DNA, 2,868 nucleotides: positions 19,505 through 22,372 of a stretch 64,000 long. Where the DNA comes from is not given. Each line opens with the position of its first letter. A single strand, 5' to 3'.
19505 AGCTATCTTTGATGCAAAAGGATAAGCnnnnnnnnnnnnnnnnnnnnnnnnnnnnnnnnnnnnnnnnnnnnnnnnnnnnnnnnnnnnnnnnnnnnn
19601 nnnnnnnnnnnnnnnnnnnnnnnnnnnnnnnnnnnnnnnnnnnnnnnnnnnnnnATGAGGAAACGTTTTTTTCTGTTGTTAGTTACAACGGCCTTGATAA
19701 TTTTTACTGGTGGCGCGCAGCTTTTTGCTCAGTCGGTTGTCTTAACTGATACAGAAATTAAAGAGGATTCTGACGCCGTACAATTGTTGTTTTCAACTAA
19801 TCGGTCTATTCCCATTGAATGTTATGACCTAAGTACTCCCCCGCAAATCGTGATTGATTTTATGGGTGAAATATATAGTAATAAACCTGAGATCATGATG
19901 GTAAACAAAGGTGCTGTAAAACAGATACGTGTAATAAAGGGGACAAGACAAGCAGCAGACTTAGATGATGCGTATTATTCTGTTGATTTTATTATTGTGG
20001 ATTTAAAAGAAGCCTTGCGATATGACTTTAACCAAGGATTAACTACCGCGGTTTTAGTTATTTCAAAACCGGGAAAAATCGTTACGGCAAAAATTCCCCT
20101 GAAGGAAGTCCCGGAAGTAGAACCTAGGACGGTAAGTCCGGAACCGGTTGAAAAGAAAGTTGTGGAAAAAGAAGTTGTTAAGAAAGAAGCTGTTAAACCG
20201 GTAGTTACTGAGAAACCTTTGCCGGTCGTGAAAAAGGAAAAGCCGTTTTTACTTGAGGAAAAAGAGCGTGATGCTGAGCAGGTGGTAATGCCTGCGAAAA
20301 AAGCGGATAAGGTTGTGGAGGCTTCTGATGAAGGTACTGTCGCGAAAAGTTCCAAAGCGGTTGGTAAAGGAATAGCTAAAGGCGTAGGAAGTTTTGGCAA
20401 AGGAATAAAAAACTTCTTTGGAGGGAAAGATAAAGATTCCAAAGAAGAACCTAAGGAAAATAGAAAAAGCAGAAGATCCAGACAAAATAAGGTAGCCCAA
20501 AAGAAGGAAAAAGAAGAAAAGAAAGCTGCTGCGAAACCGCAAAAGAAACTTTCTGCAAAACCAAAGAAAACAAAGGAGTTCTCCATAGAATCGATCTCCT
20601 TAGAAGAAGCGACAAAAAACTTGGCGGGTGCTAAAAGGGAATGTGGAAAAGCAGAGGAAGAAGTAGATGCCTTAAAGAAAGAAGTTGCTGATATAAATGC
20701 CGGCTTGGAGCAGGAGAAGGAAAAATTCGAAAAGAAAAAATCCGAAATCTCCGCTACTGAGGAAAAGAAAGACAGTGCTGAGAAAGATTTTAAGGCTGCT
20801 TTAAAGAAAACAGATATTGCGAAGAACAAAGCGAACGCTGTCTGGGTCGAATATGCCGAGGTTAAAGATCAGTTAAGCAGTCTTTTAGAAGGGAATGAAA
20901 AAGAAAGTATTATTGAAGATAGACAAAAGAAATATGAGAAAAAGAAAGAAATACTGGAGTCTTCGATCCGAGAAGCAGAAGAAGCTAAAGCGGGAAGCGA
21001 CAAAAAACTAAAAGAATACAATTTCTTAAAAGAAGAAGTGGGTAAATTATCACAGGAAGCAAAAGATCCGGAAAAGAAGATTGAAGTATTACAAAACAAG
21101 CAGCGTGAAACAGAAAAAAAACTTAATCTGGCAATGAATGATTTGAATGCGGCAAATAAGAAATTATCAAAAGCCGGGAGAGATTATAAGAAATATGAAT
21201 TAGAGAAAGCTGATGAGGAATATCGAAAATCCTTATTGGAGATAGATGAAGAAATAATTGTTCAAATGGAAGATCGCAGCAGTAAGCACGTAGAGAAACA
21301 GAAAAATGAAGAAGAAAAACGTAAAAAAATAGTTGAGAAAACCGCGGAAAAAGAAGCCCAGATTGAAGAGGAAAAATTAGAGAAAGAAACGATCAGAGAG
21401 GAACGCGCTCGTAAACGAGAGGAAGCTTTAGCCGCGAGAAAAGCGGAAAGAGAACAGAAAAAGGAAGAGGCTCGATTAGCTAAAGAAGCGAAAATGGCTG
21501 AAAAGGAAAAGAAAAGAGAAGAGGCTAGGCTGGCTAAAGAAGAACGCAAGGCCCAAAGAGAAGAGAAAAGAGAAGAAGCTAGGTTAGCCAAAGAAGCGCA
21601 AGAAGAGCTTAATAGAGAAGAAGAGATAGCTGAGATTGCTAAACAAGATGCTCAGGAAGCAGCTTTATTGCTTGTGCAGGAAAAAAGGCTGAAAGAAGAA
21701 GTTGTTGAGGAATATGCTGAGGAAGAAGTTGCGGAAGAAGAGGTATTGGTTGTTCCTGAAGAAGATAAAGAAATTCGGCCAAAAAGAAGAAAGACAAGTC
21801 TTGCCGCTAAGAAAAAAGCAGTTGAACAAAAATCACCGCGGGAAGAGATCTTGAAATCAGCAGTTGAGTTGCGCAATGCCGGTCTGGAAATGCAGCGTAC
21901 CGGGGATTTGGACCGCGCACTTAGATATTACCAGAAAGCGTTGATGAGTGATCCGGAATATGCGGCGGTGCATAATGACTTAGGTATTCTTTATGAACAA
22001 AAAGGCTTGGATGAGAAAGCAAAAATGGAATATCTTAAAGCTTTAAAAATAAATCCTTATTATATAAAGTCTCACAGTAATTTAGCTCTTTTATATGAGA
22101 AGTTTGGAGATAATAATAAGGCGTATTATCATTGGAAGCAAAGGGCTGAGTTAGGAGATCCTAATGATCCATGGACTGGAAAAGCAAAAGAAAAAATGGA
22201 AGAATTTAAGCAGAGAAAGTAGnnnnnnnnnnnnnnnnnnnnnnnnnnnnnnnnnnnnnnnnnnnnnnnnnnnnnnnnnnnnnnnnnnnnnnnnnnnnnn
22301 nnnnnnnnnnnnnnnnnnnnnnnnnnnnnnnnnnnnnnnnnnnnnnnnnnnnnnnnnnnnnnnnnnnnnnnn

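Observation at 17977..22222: Tandem pair of giant AMIN-domain, coiled-coil, Lys/Glu-repeat proteins; second has C-terminal TPRs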

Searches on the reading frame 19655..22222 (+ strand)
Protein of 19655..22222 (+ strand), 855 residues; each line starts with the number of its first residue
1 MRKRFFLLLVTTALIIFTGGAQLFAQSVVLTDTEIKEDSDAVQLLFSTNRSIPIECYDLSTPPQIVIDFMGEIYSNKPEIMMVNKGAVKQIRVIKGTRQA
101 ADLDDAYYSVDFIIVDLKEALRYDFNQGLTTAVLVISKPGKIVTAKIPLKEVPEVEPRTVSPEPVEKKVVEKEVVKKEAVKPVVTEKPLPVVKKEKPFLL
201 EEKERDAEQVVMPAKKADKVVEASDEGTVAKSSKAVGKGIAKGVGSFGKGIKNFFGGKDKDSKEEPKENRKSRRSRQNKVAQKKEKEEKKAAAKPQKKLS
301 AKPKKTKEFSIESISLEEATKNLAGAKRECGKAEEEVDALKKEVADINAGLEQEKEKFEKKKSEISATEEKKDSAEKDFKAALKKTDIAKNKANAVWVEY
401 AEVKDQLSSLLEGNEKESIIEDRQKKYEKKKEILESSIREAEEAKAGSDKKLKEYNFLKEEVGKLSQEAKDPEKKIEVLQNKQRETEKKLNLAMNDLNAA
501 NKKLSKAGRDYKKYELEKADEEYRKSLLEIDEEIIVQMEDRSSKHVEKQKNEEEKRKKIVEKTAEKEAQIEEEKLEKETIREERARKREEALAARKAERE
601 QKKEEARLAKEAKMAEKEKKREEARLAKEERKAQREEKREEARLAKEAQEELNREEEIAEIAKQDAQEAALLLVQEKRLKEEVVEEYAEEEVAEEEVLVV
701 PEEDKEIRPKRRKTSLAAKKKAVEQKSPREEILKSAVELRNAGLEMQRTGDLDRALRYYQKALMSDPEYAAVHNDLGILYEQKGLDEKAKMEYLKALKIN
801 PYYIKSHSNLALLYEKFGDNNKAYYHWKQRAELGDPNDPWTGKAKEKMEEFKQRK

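Call 3: search_protein_families(library=pfam, proteins=[window:19655-22222:+], max_evalue=1)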
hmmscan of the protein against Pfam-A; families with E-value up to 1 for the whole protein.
window:19655-22222:+ (855 aa): 12 families
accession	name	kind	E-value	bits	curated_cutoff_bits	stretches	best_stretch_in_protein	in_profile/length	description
PF13414.12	TPR_11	-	2.2e-09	37.3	26.8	2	750-784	8-42/42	TPR repeat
PF13431.12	TPR_17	-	1.2e-07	31.9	24.4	2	793-823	2-32/34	Tetratricopeptide repeat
PF00515.34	TPR_1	-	9.1e-07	28.9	27.8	2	770-802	1-33/34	Tetratricopeptide repeat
PF13432.12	TPR_16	-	1.7e-05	25.6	32.7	1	747-802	8-63/65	Tetratricopeptide repeat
PF07719.23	TPR_2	-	1.7e-05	25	27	2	739-768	4-33/34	Tetratricopeptide repeat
PF13424.12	TPR_12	-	2.6e-05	24.8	30.1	2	747-799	14-74/77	Tetratricopeptide repeat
PF14559.12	TPR_19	-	3.5e-05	24.5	25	1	750-790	5-45/68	Tetratricopeptide repeat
PF13176.12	TPR_7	-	0.00084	19.7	27.9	1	748-767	11-32/36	Tetratricopeptide repeat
PF13181.12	TPR_8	-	0.00097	19.6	25.7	2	772-801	3-32/34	Tetratricopeptide repeat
PF13428.12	TPR_14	-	0.0021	19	23.5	1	742-777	7-42/44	Tetratricopeptide repeat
PF10373.15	EST1_DNA_bind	-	0.0068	16.4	22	1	755-816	1-62/282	Est1 DNA/RNA binding domain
PF08238.18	Sel1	-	0.2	12.8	30.7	0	750-763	19-32/36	Sel1 repeat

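Call 4: search_protein_families(library=ncbifam, proteins=[window:19655-22222:+], max_evalue=1)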
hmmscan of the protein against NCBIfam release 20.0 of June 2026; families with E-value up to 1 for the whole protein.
window:19655-22222:+ (855 aa): 5 families
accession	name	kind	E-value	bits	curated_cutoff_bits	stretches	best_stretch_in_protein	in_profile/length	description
TIGR02521.1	type_IV_pilW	equivalog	2e-10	40.7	154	2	735-806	29-101/234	type IV pilus biogenesis/stability protein PilW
NF033762.1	social_mot_Tgl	equivalog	3.7e-10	39.6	225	1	733-823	28-119/252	social motility TPR repeat lipoprotein Tgl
NF002725.1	PRK02603.1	equivalog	1e-08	35.4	143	1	729-824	28-126/173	photosystem I assembly protein Ycf3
TIGR02168.1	SMC_prok_B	equivalog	0.00012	20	567.35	1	263-517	678-939/1181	chromosome segregation protein SMC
NF033920.0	C39_PA2778_fam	equivalog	0.0024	17.4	150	1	738-829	158-249/255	PA2778 family cysteine peptidase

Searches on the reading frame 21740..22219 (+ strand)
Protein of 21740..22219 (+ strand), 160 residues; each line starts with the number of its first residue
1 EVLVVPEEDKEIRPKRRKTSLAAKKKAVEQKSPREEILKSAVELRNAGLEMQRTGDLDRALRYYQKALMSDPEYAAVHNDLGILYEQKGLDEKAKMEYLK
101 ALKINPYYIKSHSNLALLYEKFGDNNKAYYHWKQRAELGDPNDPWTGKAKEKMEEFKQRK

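Call 41: search_solved_structures(query=window:21740-22219:+, max_evalue=0.01)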
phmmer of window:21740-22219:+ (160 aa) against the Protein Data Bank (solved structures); distinct sequences matched with E-value up to 0.01: 138 (the best 60 are shown).
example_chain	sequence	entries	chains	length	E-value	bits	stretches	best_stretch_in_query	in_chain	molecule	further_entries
9qhb_A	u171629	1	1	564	2.4e-75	255.3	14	43-140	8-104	Engineered tetratricopeptide repeat protein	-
7yea_A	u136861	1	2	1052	1.6e-39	139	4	45-117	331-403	UDP-N-acetylglucosamine--peptide N-acetylglucosaminyltransferase 110 kDa subunit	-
7yeh_B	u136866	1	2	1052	1.7e-39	138.8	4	45-117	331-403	UDP-N-acetylglucosamine--peptide N-acetylglucosaminyltransferase 110 kDa subunit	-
7ntf_A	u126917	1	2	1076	2e-39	138.6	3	45-117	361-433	Isoform 1 of UDP-N-acetylglucosamine--peptide N-acetylglucosaminyltransferase 110 kDa subu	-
8bu0_A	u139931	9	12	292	1.2e-37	132.8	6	44-138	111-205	Consensus tetratricopeptide repeat protein | Crystal structure of an 8-repeat consensus TPR superhelix with Zinc. | Monomer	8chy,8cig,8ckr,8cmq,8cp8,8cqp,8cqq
6eou_A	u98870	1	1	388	5.5e-36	127.4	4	44-117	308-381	UDP-N-acetylglucosamine--peptide N-acetylglucosaminyltransferase 110 kDa subunit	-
1w3b_A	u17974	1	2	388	7.2e-36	127.1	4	44-117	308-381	UDP-N-ACETYLGLUCOSAMINE--PEPTIDE N-ACETYLGLUCOSAMINYLTRANSFERASE 110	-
8dtf_A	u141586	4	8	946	9.1e-35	123.5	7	56-132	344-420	Probable UDP-N-acetylglucosamine--peptide N-acetylglucosaminyltransferase SPINDLY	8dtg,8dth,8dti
7y4i_A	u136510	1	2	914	3.2e-34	121.7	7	41-129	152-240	Probable UDP-N-acetylglucosamine--peptide N-acetylglucosaminyltransferase SPINDLY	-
9qhc_A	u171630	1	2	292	4.4e-31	111.5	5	44-159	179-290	Engineered tetratricopeptide repeat protein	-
7obi_A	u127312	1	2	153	4.6e-28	101.7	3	40-143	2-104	CTPR-rv4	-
9gzg_A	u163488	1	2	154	5e-19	72.4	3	52-121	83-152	Engineered CTPR protein with glutamic acids for conductivity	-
2fo7_A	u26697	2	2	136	2.8e-17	66.7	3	46-116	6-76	SYNTHETIC CONSENSUS TPR PROTEIN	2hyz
8ch0_A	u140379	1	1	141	1.8e-16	64.1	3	43-119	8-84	Consensus tetratricopeptide repeat protein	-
6q4m_A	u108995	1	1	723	9.9e-15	58.5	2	46-117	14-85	UDP-N-acetylglucosamine--peptide N-acetylglucosaminyltransferase 110 kDa subunit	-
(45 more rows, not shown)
